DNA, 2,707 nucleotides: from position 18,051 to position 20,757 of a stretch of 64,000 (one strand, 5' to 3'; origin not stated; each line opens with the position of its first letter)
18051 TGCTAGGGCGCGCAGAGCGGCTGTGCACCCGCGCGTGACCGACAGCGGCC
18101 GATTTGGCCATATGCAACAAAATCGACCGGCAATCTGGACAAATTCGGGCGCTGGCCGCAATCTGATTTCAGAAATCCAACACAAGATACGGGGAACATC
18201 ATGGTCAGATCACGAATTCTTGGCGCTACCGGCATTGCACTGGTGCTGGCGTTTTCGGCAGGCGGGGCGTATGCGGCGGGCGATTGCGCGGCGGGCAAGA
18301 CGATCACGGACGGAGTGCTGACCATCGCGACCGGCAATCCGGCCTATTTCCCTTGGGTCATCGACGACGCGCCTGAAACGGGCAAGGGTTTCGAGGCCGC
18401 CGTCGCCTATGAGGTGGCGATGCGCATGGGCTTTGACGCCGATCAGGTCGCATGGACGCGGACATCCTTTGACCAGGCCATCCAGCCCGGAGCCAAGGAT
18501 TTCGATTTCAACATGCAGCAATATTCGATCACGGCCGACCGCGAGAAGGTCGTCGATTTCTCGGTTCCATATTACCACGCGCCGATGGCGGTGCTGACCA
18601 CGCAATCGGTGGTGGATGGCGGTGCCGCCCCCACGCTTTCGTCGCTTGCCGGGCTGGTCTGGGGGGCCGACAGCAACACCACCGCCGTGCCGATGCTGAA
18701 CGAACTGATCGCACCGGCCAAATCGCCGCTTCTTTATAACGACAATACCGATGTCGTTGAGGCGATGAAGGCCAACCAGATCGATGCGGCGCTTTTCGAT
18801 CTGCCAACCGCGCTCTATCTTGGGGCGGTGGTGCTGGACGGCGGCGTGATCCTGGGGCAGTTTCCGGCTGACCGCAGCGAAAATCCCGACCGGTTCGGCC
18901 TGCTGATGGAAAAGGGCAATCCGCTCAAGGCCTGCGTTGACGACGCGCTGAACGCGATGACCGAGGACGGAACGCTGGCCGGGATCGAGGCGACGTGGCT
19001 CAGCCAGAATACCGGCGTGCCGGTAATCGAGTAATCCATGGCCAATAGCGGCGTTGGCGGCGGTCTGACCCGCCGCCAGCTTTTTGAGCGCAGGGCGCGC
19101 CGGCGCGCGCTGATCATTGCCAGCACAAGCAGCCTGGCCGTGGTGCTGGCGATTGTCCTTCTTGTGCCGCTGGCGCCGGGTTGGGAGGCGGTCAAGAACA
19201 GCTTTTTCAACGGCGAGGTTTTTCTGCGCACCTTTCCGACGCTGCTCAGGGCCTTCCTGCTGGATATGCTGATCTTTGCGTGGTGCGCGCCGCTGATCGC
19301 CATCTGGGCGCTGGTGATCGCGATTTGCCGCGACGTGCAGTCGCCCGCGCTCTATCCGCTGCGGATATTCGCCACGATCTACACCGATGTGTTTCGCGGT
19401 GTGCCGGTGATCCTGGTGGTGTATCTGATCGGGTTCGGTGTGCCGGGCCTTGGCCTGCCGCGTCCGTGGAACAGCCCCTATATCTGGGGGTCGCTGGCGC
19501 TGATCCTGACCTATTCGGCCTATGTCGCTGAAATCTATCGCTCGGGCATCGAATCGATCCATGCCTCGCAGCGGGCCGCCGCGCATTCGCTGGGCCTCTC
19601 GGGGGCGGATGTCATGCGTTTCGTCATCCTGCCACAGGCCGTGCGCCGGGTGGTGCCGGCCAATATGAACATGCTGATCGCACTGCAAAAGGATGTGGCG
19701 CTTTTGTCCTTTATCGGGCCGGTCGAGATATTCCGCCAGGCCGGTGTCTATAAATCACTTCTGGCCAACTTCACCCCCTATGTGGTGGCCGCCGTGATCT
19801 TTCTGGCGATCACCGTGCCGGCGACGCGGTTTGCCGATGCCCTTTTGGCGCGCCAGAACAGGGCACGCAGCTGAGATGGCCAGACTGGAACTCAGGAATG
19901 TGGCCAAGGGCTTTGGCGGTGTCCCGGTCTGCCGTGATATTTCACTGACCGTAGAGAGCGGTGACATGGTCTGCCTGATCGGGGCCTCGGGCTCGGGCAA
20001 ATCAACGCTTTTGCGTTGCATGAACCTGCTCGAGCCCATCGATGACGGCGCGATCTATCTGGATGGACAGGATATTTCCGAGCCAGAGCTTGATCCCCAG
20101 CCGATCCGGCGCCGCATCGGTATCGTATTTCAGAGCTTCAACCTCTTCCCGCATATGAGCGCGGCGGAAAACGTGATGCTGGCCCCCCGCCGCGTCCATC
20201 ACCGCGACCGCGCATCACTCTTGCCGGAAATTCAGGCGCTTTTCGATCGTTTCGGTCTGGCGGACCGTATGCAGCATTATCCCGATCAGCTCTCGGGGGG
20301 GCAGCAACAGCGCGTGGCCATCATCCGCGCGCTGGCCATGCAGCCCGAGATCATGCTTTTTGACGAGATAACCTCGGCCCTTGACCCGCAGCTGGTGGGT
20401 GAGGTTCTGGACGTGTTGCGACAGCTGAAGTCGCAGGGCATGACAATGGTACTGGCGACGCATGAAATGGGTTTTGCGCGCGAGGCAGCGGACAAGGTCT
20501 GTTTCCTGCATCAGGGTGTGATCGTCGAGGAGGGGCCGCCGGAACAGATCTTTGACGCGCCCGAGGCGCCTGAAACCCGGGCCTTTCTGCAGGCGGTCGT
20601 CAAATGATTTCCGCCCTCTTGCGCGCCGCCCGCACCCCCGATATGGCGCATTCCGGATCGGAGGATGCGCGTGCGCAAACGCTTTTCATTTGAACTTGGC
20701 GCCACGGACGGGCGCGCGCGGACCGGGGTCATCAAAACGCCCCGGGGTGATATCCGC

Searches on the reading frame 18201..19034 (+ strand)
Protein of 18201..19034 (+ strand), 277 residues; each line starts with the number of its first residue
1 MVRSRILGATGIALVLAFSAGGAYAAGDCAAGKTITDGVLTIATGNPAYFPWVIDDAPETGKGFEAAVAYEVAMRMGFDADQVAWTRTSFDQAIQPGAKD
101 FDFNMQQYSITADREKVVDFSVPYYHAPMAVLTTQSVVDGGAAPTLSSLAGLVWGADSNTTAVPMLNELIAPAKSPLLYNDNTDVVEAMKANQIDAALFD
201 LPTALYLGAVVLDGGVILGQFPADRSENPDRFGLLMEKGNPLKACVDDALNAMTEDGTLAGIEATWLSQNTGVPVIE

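Call 38: search_protein_families(library=pfam, proteins=[window:18201-19034:+], max_evalue=0.001)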
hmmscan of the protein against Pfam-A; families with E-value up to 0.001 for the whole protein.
window:18201-19034:+ (277 aa): 2 families
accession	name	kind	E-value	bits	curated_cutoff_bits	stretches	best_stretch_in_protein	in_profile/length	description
PF00497.25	SBP_bac_3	-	6.2e-21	75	26.4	1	46-268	6-131/132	Bacterial extracellular solute-binding proteins, family 3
PF10613.14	Lig_chan-Glu_bd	-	0.00012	22.6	30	1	100-135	78-113/115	Ligated ion channel L-glutamate- and glycine-binding site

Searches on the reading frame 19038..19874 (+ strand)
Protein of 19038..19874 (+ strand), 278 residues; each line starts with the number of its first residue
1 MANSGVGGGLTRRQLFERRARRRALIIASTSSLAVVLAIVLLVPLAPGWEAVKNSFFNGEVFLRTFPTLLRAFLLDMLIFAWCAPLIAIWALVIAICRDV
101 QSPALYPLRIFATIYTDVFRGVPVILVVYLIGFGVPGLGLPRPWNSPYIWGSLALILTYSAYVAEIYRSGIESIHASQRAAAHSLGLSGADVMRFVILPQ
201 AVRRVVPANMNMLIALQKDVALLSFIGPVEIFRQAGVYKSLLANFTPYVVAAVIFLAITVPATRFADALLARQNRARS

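Call 38: search_protein_families(library=pfam, proteins=[window:19038-19874:+], max_evalue=0.001)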
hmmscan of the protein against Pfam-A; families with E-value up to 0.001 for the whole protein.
window:19038-19874:+ (278 aa): 1 family
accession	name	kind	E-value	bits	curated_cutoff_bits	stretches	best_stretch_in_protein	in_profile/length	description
PF00528.27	BPD_transp_1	-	2.6e-12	47.3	26.4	1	108-272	16-181/184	Binding-protein-dependent transport system inner membrane component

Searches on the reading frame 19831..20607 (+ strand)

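Call 38: search_protein_families(library=pfam, proteins=[window:19831-20607:+], max_evalue=0.001)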
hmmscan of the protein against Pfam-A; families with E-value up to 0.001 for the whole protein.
window:19831-20607:+ (258 aa): 4 families
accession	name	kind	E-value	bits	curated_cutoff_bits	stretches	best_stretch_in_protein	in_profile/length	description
PF00005.33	ABC_tran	-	2.5e-33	116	25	1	35-182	2-137/137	ABC transporter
PF13304.12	AAA_21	-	1.4e-12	48.8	27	2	151-213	235-300/304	AAA domain, putative AbiEii toxin, Type IV TA system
PF02463.25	SMC_N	-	1.9e-08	34.4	40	1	149-219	132-205/220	RecF/RecN/SMC N terminal domain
PF13555.12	AAA_29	-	0.00019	21.6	27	1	40-63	18-41/61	P-loop containing region of AAA domain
